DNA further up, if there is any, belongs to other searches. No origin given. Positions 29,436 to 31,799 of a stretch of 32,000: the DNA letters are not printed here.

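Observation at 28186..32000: Compact operon: radical-SAM activase, 688-aa glycyl radical enzyme, MFS sugar porter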

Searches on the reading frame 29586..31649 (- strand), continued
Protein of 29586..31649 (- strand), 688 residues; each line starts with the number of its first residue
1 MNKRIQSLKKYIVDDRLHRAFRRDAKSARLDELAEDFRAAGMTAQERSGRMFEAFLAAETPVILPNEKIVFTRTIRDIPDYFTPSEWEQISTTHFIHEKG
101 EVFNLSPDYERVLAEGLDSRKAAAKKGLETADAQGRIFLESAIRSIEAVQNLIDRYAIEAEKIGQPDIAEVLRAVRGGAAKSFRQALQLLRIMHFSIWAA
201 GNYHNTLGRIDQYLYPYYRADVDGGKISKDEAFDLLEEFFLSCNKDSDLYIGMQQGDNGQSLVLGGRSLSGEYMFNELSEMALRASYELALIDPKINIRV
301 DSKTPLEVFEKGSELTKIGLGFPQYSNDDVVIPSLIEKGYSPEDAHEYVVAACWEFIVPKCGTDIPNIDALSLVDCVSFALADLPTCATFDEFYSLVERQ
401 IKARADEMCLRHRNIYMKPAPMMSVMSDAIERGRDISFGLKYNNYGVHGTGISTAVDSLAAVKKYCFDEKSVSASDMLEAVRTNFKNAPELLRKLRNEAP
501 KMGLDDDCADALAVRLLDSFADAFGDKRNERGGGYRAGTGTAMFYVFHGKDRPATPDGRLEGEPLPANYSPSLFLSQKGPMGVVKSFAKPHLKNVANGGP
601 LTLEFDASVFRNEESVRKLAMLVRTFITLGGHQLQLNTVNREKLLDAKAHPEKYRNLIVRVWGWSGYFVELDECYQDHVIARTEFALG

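Call 11: search_solved_structures(query=window:29586-31649:-, show_alignments=2)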
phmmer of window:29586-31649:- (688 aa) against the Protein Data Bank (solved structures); distinct sequences matched with E-value up to 0.001: 37.
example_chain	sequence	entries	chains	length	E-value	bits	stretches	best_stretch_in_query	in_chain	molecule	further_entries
1r8w_A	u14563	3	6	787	6.9e-78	265.8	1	102-686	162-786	glycerol dehydratase | B12-independent glycerol dehydratase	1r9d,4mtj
8yjo_A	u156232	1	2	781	1.4e-68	235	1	104-685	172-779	Probable dehydratase PflD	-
6vxc_A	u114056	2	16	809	1.9e-67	231.3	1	144-684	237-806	Trans-4-hydroxy-L-proline dehydratase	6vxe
8id0_A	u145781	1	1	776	6.4e-67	229.5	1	179-686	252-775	formate C-acetyltransferase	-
5i2a_A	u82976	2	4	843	2.4e-66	227.7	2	102-486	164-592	Diol-dehydratase | Diol dehydratase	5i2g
9f3w_A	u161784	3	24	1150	1.5e-63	218.4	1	127-684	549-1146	Choline trimethylamine-lyase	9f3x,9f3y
6xs4_A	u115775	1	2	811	2.6e-62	214.3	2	424-686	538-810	Formate C-acetyltransferase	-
8id7_A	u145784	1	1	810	2.7e-62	214.3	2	424-686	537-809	Probable dehydratase YbiW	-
8yjn_A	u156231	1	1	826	2.9e-62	214.1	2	424-686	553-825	Probable dehydratase YbiW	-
2f3o_A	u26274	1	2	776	6e-62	213.1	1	167-683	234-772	pyruvate formate-lyase 2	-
9ht9_A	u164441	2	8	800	1e-61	212.4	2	381-683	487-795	Choline trimethylamine-lyase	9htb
9r0v_A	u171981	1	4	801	1e-61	212.4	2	381-683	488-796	Choline trimethylamine-lyase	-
5fay_A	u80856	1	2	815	1.1e-61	212.3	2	381-683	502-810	Choline trimethylamine-lyase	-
5faw_A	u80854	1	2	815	1.1e-61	212.3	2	381-683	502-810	Choline trimethylamine-lyase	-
6vue_A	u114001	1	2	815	1.1e-61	212.3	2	381-683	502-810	Choline trimethylamine-lyase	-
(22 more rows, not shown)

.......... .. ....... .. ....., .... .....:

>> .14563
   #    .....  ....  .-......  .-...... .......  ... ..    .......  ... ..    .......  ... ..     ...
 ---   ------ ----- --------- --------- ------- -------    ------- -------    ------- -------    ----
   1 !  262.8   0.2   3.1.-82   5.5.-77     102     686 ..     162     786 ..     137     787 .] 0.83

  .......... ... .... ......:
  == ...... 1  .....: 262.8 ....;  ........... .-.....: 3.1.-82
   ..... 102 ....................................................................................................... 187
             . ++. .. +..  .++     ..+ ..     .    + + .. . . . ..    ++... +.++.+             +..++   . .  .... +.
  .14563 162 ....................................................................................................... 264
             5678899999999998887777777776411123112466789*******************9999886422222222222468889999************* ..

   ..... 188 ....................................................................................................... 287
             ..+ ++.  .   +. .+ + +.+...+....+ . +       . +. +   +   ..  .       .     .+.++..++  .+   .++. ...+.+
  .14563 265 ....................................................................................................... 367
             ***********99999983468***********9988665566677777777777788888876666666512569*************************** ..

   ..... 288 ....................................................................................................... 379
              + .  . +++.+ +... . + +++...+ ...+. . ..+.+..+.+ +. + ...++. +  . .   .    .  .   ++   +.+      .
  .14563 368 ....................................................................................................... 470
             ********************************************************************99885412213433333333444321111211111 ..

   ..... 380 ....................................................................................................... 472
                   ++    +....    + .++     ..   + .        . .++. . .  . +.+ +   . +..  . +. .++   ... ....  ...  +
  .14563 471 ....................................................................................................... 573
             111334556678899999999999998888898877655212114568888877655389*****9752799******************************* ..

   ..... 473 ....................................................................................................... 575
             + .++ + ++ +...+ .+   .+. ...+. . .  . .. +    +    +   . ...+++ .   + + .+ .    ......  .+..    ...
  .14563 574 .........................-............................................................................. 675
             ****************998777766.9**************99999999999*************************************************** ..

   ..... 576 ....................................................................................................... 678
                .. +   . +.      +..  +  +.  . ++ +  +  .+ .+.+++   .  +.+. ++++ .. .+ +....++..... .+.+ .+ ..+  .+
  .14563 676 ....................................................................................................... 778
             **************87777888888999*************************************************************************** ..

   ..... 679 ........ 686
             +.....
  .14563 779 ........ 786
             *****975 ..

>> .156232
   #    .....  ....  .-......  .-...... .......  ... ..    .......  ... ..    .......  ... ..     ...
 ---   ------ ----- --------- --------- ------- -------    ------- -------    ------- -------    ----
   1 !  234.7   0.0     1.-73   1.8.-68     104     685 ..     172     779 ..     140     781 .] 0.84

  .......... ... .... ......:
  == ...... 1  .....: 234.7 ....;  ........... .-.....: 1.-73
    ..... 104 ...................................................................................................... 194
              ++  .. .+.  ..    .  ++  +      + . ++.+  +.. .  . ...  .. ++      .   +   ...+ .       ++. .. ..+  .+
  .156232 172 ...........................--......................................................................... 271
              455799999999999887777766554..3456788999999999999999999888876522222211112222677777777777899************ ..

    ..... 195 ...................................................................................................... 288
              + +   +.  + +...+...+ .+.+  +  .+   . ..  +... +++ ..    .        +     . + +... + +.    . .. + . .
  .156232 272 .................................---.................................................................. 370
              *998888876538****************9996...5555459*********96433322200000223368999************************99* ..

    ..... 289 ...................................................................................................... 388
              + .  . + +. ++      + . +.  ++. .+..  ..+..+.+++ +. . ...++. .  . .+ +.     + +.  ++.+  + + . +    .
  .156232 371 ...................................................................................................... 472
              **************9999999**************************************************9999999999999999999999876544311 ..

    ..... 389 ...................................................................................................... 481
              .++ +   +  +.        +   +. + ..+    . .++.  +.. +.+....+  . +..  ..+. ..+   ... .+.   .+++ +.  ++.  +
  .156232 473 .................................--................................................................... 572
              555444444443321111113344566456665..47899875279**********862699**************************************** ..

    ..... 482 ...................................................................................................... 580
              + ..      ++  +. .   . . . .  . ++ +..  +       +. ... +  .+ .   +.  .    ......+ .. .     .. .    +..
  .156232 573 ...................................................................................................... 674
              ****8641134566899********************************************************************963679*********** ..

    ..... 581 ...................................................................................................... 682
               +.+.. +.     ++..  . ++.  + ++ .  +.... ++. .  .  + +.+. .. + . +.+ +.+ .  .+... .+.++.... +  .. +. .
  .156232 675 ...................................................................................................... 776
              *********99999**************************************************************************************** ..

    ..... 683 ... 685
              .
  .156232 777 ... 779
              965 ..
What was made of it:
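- Checked: Against C. butyricum glycerol dehydratase (call 11), about 60 residues are missing before residue 102, about 20 more between there and the Cys loop, and about 20 between Cys and Gly (310 vs 330).
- PflD is the second-best PDB sequence hit (call 11). PflD keeps a His at the position aligned with GD His164, where this family has Asn104, and has Ser where this family has His204 (call 11).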

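Call 14: find_related_loci(query=window:29586-31649:-, collection=genome_contigs, flank=10000)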
Query window:29586-31649:- (688 aa) in genome_contigs; peptide patterns used: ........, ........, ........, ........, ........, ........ (x = any residue, [..] = any of these).
429 stretches matched a pattern; 381 encode a relative of the query (tblastn E <= 1e-3); the best 80 are kept; 80 distinct loci.
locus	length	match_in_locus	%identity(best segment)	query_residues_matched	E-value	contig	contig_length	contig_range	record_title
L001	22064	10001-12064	97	1-688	0e+0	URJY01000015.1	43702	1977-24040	uncultured Opitutales bacterium isolate UMGS1069 genome assembly, contig: NODE_142_length_43702_cov_9.917176, whole geno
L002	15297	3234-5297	80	1-687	0e+0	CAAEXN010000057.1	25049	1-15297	MAG TPA_asm: Opitutales bacterium, isolate HGM23545, WGS project CAAEXN010000000 data, contig: SRS012969_12_k99_127494,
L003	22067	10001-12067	79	1-688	0e+0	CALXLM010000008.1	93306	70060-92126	MAG: uncultured Opitutales bacterium isolate E02__bin54 genome assembly, contig: E02__k127_6773143, whole genome shotgun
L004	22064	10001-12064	76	1-687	0e+0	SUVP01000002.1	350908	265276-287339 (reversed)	MAG: Opitutales bacterium isolate SIG75 NODE_168_length_350908_cov_2.731627, whole genome shotgun sequence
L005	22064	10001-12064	95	1-688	0e+0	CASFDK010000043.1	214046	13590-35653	uncultured Verrucomicrobiota bacterium isolate SI.O52.metabat-bins.152 genome assembly, contig: SI.O52.metabat-bins.152.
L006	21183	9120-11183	70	1-687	0e+0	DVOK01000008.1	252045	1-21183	MAG TPA_asm: Candidatus Merdousia gallistercoris isolate CHK197-16368 CHK197__C110484_L252045_ERR3414592, whole genome s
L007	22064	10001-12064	70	1-687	0e+0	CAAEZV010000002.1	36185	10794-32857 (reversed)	MAG TPA_asm: Opitutales bacterium, isolate HGM23550, WGS project CAAEZV010000000 data, contig: SRS020394_33_k99_267, who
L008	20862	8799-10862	70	1-687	0e+0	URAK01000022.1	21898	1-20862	uncultured Opitutales bacterium isolate UMGS811 genome assembly, contig: NODE_1973_length_21898_cov_10.419265, whole gen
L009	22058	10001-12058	69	1-687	0e+0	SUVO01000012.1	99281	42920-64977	MAG: Verrucomicrobiaceae bacterium isolate SIG74 NODE_5201_length_99281_cov_3.570749, whole genome shotgun sequence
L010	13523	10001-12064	70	1-687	0e+0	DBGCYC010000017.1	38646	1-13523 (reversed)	MAG TPA_asm: Candidatus Merdousia sp. isolate MAG11642 contig17, whole genome shotgun sequence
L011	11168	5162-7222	70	1-687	0e+0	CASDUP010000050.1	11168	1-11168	uncultured Verrucomicrobiota bacterium isolate CO.O39.metabat-bins.424 genome assembly, contig: CO.O39.metabat-bins.424.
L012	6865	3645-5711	64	1-687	0e+0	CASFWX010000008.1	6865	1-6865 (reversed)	uncultured Verrucomicrobiota bacterium isolate Batch5_idba_bin.1470 genome assembly, contig: Batch5_idba_bin.1470.fa_k87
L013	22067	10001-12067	62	1-687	0e+0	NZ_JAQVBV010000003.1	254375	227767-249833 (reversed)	MAG: Bacteroides sp. isolate STD2_73 NODE_62_length_254375_cov_11.414894_Sandtown_D2, whole genome shotgun sequence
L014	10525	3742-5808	62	1-687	0e+0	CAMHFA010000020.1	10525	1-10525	MAG: uncultured Bacteroidales bacterium isolate SRR11784283_bin.32_metaWRAP_v1.3_MAG genome assembly, contig: ERZ1220301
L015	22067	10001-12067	63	1-687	0e+0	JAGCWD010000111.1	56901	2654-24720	MAG: Bacteroidales bacterium isolate RGIG10177 Yak_Rumen-4__c1892930, whole genome shotgun sequence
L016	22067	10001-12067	61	1-687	0e+0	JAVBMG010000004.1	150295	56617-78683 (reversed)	MAG: Opitutales bacterium isolate EPI_MAG_00044 c_000002112305, whole genome shotgun sequence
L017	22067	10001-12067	63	1-687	0e+0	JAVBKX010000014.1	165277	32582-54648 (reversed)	MAG: Bacteroidales bacterium isolate EPI_MAG_00008 c_000006549383, whole genome shotgun sequence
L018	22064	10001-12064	63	1-686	0e+0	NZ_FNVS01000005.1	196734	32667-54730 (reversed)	Parabacteroides chinchillae strain DSM 29073, whole genome shotgun sequence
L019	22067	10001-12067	61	1-687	0e+0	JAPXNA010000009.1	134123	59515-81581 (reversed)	MAG: Fermentimonas sp. isolate binned_ad_5.74 NODE_96_length_134123_cov_8.893168, whole genome shotgun sequence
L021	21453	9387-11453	62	1-687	0e+0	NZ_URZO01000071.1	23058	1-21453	Uncultured Parabacteroides sp. isolate UMGS1511, whole genome shotgun sequence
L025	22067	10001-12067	60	1-687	0e+0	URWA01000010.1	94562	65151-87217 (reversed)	uncultured Bacteroides sp. isolate UMGS1399 genome assembly, contig: NODE_69_length_94562_cov_31.968394, whole genome sh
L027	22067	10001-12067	61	1-687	0e+0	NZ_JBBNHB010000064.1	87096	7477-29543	Bacteroides hominis strain CLA-AA-H207 CLAAAH207_contig_297_length_87096, whole genome shotgun sequence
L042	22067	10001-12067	59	1-687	0e+0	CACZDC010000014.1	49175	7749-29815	MAG: uncultured Bacteroidia bacterium isolate RUG12515 genome assembly, contig: RUG12515_asm_14, whole genome shotgun se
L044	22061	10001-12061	58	1-685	0e+0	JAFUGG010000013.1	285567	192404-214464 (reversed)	MAG: Bacteroidaceae bacterium isolate RGIG4467 Roe_deer_Omasum-5__c763, whole genome shotgun sequence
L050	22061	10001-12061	58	1-687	0e+0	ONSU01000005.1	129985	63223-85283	uncultured Bacteroidales bacterium isolate RUG603 genome assembly, contig: scaffold_79, whole genome shotgun sequence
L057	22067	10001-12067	56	1-687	0e+0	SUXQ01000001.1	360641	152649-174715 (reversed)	MAG: Bacteroidales bacterium isolate SIG128 NODE_38_length_360641_cov_6.413088, whole genome shotgun sequence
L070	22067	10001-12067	55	1-687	0e+0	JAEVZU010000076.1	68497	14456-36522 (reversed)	MAG: Bacillota bacterium isolate OH_PBB_181 k127_1946526, whole genome shotgun sequence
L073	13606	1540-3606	53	1-687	0e+0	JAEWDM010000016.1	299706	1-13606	MAG: Bacillota bacterium isolate OH_PBB_98 k127_985884, whole genome shotgun sequence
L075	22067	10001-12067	53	1-687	0e+0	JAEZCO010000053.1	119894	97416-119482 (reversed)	MAG: Bacillota bacterium isolate OH_CBrB_255 k127_3613793, whole genome shotgun sequence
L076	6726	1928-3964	52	8-687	0e+0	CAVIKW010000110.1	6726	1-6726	Flexilinea sp. isolate H07616-L1_cleanbin_000018 genome assembly, contig: Spades_H07616-L1_contig_8026, whole genome sho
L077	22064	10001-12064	53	1-687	0e+0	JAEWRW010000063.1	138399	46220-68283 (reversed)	MAG: Bacillota bacterium isolate OH_SBrB_79 k127_1014071, whole genome shotgun sequence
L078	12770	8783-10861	52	1-688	0e+0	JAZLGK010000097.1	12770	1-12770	MAG: Candidatus Limivicinus sp. isolate T1900044997_TA20190059.MAGScoT_cleanbin_000029 SGB_4255_k141_2030291, whole geno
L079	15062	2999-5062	51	1-687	0e+0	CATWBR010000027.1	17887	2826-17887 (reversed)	MAG TPA_asm: uncultured Clostridium sp. isolate ERR10960871_bin.19_MetaWRAP_v1.3_MAG genome assembly, contig: ERZ1853438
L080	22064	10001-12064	50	1-687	0e+0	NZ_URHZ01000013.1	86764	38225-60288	Uncultured Clostridium sp. isolate UMGS1015, whole genome shotgun sequence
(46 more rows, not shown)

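Call 15: find_encoding_contigs(protein=window:29586-31649:-, flank=10000, max_places=4)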
Protein window:29586-31649:- (688 aa): no gene with exactly this product is on record in the collection.
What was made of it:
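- Tried and rejected: (2) An exact-sequence contig lookup of the window protein failed (call 15).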

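Call 22: search_protein_families(library=pfam, proteins=[L007:8175-9242:+, L021:5026-6003:-, L057:13416-15845:+, L017:16091-18178:+, L050:12120-13796:+, L019:6959-9223:+, L027:17802-18605:-, L013:9246-10001:+, L002:10404-14006:+], max_evalue=0.001)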
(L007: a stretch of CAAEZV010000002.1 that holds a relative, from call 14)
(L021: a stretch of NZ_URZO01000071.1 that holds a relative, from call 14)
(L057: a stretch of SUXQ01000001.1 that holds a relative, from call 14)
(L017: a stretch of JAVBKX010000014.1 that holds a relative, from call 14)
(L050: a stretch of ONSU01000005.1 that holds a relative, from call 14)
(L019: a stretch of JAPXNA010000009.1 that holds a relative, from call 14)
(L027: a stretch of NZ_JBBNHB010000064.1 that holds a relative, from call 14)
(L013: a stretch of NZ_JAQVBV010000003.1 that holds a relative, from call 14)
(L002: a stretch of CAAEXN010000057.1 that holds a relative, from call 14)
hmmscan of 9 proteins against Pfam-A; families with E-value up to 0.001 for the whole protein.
L007:8175-9242:+ (356 aa): 1 family
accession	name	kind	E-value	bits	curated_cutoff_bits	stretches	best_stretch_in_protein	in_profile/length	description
PF01263.26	Aldose_epim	-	4.4e-87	292.7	27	1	26-351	4-298/299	Aldose 1-epimerase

L021:5026-6003:- (326 aa): 2 families
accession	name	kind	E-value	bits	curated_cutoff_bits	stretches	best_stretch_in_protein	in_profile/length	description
PF00392.27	GntR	-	7.7e-08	32.3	27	1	8-70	2-64/64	Bacterial regulatory proteins, gntR family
PF13377.12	Peripla_BP_3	-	6.5e-06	26.8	26.5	1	194-310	8-145/167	Periplasmic binding protein-like domain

L057:13416-15845:+ (810 aa): 3 families
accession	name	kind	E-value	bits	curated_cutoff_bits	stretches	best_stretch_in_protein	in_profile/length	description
PF22848.2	ASD1_dom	-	4.4e-20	72.7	22.2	1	486-563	109-179/239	Alpha-L-arabinofuranosidase 1 domain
PF06964.18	Alpha-L-AF_C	-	1e-12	49.1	27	1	634-801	19-165/165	Alpha-L-arabinofuranosidase C-terminal domain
PF06439.18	3keto-disac_hyd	-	3.3e-11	44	26.8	1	87-239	24-186/187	3-keto-disaccharide hydrolase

L017:16091-18178:+ (696 aa): 3 families
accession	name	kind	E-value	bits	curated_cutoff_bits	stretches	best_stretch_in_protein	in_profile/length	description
PF07944.18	Beta-AFase-like_GH127_cat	-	2.6e-98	329.9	24.9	1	39-474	1-374/376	Beta-L-arabinofuranosidase, GH127 catalytic domain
PF20736.2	Glyco_hydro127M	-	5.4e-24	84.6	24.2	1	487-595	3-95/95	Beta-L-arabinofuranosidase, GH127 middle domain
PF20737.2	Glyco_hydro127C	-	1.6e-18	66.7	23.7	1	597-693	1-70/71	Glycoside hydrolase family 127 C-terminal domain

L050:12120-13796:+ (559 aa): 1 family
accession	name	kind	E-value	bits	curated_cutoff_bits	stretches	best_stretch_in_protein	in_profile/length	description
PF13229.12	Beta_helix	-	1.4e-07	31.7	25.9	1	318-481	2-146/158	Right handed beta helix region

L019:6959-9223:+ (755 aa): 2 families
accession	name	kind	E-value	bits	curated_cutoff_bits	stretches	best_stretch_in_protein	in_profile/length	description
PF02065.24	Melibiase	-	1.2e-07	31.5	27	1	311-392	95-176/347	Melibiase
PF17801.7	Melibiase_C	-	4.2e-05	24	22.9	1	578-656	4-71/71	Alpha galactosidase C-terminal beta sandwich domain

L027:17802-18605:- (268 aa): 1 family
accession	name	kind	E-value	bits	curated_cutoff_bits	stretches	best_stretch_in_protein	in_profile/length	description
PF00459.30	Inositol_P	-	1.8e-59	201.9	27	1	5-255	2-261/271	Inositol monophosphatase family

L013:9246-10001:+ (252 aa): 2 families
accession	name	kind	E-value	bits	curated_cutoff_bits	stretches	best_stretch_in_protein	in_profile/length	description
PF04055.27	Radical_SAM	-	1.7e-23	84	29.5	1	24-188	2-161/166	Radical SAM superfamily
PF13353.11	Fer4_12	-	9.9e-15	55.5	22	1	16-126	2-99/137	4Fe-4S single cluster domain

L002:10404-14006:+ (1201 aa): 3 families
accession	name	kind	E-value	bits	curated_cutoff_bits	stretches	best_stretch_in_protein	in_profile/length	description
PF17132.9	Glyco_hydro_106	-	1.6e-165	553.1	29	1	33-847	1-739/743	alpha-L-rhamnosidase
PF02837.24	Glyco_hydro_2_N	-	2.6e-06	27.9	28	1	1022-1139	39-146/169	Glycosyl hydrolases family 2, sugar binding domain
PF22666.2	Glyco_hydro_2_N2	-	4e-06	27.4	27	1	1060-1132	50-123/167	Glycosyl hydrolase 2 galactose-binding domain-like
